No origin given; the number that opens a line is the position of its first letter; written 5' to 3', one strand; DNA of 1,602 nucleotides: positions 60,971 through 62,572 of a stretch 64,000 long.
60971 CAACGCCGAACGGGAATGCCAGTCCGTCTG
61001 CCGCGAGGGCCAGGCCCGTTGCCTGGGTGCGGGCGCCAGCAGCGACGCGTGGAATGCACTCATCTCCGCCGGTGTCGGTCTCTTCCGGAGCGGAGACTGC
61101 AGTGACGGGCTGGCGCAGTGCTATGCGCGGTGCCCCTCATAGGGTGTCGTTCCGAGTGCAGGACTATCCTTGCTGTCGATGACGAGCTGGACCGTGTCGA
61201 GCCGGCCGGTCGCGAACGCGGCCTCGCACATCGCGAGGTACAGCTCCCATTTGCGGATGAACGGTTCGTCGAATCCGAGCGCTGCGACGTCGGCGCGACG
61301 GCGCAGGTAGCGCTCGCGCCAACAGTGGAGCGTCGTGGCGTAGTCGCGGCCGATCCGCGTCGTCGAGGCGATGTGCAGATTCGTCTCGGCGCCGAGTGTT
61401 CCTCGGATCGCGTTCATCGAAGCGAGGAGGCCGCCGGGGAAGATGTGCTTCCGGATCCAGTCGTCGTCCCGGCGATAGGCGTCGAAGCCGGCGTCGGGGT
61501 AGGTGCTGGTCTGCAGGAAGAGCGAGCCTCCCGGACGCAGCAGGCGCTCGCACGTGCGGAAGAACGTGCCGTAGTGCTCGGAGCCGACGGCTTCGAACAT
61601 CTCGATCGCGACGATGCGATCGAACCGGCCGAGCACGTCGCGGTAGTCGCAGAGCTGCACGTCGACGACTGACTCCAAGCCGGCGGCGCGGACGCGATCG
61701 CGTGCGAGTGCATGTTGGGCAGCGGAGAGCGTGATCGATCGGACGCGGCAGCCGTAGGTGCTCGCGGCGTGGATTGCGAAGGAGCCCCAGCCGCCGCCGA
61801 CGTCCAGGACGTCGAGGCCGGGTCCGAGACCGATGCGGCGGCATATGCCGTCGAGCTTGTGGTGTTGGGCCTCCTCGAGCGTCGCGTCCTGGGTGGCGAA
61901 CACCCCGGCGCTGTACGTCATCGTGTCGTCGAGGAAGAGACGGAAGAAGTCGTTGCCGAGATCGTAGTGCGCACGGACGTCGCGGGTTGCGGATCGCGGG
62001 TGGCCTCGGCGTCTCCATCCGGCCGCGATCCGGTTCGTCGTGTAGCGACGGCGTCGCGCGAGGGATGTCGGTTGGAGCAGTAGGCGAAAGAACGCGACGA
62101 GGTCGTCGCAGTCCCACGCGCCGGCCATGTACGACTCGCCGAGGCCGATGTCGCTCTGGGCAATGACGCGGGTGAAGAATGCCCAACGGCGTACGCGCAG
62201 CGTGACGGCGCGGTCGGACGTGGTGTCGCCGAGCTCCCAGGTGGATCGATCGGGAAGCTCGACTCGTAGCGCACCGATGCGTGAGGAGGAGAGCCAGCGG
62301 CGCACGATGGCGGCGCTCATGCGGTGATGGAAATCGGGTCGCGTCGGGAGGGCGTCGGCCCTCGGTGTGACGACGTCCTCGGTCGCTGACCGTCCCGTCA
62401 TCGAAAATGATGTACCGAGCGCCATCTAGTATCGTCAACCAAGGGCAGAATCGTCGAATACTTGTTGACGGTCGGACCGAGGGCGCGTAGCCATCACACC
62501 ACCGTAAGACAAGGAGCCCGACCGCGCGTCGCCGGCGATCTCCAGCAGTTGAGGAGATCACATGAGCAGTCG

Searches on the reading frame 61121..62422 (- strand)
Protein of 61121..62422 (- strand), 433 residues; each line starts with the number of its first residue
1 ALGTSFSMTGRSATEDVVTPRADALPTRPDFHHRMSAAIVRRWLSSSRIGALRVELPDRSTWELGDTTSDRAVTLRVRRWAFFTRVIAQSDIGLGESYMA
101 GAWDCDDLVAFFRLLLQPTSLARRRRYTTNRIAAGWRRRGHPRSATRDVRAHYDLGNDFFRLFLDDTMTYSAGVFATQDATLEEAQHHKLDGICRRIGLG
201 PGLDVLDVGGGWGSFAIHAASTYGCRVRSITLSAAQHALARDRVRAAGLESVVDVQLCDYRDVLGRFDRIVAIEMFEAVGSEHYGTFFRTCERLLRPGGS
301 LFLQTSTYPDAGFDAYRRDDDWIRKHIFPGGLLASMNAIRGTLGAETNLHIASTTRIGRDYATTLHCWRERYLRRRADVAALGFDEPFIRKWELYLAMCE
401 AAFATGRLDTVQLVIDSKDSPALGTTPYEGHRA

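Call 74: search_protein_families(library=pfam, proteins=[window:61121-62422:-], max_evalue=0.0001)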
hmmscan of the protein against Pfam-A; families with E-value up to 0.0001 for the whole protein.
window:61121-62422:- (433 aa): 5 families
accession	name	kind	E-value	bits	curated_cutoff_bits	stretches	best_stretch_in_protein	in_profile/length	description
PF02353.26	CMAS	-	1.6e-85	287.1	27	1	143-413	4-273/273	Mycolic acid cyclopropane synthetase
PF13649.12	Methyltransf_25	-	1e-12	49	27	1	205-299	1-97/97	Methyltransferase domain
PF08241.18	Methyltransf_11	-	3.3e-11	44.1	21.2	1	206-302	1-94/95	Methyltransferase domain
PF13489.12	Methyltransf_23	-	3.2e-09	37.2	27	1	195-317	14-124/164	Methyltransferase domain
PF08242.18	Methyltransf_12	-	3.1e-08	34.7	30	1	206-301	1-98/98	Methyltransferase domain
